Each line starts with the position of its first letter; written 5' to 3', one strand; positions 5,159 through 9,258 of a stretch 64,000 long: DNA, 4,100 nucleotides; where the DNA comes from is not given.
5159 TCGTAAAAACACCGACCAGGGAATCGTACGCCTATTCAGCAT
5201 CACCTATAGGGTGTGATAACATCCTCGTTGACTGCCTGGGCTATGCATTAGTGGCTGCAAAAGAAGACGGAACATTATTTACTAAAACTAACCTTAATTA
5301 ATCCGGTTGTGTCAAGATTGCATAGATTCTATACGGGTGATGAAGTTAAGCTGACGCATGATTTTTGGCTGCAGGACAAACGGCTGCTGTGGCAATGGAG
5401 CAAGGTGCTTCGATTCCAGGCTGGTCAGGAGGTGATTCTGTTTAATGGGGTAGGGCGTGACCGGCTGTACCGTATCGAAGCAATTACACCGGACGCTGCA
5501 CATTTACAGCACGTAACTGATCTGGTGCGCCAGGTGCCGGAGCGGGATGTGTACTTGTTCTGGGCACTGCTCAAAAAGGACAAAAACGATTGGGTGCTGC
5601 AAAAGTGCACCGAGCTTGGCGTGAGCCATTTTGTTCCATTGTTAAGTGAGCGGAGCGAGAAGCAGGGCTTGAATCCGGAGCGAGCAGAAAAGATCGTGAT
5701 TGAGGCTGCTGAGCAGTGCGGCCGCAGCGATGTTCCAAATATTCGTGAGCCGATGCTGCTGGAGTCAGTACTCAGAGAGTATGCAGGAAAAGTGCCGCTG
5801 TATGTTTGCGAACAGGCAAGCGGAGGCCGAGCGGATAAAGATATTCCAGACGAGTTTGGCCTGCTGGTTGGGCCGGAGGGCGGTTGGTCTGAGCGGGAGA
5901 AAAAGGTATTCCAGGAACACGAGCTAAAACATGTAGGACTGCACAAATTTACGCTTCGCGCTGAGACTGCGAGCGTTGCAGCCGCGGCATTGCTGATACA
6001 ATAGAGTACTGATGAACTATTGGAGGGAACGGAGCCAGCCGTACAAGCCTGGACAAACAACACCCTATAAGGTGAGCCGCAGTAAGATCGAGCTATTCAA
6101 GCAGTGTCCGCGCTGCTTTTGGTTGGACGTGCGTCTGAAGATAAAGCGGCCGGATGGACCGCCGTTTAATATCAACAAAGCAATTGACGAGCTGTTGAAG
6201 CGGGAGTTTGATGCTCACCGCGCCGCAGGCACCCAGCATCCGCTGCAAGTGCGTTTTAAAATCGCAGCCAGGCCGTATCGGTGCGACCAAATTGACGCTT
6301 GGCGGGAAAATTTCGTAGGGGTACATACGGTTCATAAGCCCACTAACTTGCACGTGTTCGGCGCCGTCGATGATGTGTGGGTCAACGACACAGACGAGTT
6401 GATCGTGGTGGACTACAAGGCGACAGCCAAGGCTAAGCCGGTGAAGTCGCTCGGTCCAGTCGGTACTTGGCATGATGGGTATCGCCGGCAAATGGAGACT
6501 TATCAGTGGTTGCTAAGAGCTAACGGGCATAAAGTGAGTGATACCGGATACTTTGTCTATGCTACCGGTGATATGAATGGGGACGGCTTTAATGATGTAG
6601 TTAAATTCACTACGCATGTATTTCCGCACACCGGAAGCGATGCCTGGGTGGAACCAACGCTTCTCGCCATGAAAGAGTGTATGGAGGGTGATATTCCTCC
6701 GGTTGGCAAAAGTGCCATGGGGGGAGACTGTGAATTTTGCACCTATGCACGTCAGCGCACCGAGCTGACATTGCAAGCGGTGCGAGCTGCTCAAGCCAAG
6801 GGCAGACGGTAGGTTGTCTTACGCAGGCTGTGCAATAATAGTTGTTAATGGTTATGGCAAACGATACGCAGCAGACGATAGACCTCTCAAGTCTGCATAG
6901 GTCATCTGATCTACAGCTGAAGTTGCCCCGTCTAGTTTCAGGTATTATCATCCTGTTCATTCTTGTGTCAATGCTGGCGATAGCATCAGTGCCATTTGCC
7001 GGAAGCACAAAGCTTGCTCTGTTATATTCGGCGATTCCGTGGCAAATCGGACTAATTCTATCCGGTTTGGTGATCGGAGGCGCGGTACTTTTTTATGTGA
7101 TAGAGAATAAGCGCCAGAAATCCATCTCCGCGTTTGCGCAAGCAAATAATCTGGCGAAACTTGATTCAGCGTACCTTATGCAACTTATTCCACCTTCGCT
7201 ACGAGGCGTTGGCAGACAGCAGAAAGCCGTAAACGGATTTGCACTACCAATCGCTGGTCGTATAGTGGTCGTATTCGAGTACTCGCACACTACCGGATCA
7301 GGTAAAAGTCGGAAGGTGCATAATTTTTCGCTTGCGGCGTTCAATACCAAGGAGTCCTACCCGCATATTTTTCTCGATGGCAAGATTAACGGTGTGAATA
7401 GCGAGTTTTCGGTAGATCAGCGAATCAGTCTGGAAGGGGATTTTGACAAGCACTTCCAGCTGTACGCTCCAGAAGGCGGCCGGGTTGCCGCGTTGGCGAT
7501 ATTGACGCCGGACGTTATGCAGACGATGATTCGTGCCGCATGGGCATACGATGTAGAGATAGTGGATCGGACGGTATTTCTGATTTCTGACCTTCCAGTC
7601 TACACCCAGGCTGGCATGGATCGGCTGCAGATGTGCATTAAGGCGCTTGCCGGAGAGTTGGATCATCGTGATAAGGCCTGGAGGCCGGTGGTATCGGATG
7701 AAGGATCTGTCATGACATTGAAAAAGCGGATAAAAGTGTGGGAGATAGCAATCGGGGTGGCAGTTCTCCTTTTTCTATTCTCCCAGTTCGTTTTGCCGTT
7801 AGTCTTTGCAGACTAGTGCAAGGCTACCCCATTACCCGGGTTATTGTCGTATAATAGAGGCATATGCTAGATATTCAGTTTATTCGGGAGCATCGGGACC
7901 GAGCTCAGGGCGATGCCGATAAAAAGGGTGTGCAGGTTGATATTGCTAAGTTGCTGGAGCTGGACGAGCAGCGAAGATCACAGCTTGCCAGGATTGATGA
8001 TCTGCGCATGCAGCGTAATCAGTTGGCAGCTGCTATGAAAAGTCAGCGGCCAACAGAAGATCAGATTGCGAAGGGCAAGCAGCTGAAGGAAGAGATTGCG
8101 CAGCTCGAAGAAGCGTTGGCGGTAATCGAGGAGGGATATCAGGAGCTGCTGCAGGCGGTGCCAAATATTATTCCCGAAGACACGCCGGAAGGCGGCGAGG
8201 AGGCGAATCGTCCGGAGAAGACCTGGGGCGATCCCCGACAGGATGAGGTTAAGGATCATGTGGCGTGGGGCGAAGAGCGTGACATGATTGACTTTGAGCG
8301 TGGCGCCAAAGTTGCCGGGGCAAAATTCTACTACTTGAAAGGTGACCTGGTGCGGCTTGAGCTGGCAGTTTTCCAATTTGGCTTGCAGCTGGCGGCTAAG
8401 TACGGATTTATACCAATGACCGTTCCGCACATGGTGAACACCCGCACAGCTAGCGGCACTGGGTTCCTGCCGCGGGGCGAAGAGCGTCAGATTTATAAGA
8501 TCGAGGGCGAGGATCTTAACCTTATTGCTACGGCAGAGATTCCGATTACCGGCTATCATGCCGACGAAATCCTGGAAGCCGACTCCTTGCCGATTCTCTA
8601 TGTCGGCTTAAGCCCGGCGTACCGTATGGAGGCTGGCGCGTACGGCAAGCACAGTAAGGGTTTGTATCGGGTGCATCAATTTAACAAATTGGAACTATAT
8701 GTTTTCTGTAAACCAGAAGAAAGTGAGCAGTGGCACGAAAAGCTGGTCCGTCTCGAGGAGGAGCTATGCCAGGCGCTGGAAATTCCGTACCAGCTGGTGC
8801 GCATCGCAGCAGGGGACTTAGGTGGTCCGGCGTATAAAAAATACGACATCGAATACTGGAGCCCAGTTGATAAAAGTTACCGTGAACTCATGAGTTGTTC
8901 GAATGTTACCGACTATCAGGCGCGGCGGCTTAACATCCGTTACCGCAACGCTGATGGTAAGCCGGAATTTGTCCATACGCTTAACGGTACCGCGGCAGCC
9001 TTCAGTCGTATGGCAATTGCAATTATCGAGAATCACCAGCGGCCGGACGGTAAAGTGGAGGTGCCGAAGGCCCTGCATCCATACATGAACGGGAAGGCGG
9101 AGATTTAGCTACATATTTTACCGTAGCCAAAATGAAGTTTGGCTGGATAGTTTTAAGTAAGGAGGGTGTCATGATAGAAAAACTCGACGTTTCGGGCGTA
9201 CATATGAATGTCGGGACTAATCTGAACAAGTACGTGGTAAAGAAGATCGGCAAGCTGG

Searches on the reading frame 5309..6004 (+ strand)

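Call 67: search_protein_families(library=pfam, proteins=[window:5309-6004:+], max_evalue=0.0001)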
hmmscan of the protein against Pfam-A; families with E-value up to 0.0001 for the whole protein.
window:5309-6004:+ (231 aa): 2 families
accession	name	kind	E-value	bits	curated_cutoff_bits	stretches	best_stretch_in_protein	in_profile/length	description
PF04452.19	Methyltrans_RNA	-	1.8e-40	138.6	23.9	1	80-229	6-164/165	RNA methyltransferase domain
PF20260.4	PUA_4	-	2e-08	34.6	23.9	1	32-66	11-45/48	RNA methyltransferase PUA domain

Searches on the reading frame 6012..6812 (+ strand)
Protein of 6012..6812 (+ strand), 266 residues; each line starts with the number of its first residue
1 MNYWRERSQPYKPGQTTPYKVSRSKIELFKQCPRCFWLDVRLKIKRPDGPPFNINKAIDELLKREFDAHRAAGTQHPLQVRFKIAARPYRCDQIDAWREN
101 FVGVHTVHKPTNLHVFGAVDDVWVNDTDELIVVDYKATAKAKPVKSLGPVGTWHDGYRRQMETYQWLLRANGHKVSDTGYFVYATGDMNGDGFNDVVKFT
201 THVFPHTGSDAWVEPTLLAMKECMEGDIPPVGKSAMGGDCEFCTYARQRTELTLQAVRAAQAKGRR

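Call 67: search_protein_families(library=pfam, proteins=[window:6012-6812:+], max_evalue=0.0001)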
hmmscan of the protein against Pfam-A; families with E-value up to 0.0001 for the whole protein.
window:6012-6812:+ (266 aa): 1 family
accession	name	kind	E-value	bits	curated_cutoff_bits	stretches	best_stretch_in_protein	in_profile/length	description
PF12705.13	PDDEXK_1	-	3.3e-11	44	22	1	59-247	69-244/247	PD-(D/E)XK nuclease superfamily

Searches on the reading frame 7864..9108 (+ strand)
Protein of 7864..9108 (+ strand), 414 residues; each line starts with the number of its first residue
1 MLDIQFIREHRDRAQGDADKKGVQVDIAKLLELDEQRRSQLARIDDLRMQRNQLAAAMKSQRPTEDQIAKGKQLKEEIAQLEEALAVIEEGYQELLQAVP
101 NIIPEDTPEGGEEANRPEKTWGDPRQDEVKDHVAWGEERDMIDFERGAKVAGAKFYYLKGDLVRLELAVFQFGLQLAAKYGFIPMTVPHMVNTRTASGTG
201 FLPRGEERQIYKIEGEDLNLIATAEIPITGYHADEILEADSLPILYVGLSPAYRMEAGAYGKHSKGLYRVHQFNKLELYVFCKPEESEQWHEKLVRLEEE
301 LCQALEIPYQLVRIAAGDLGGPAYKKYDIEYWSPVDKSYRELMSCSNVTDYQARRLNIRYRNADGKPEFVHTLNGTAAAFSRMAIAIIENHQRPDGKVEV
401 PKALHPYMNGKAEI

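Call 51: search_protein_families(library=pfam, proteins=[window:7864-9108:+], max_evalue=0.0001)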
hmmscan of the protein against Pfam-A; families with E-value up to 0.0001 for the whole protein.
window:7864-9108:+ (414 aa): 2 families
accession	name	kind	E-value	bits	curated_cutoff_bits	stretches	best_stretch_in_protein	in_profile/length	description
PF00587.30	tRNA-synt_2b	-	1.6e-32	113.4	29.3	1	215-391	8-179/179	tRNA synthetase class II core domain (G, H, P, S and T)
PF02403.27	Seryl_tRNA_N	-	5.1e-18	65.7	28.2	1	1-102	1-107/108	Seryl-tRNA synthetase N-terminal domain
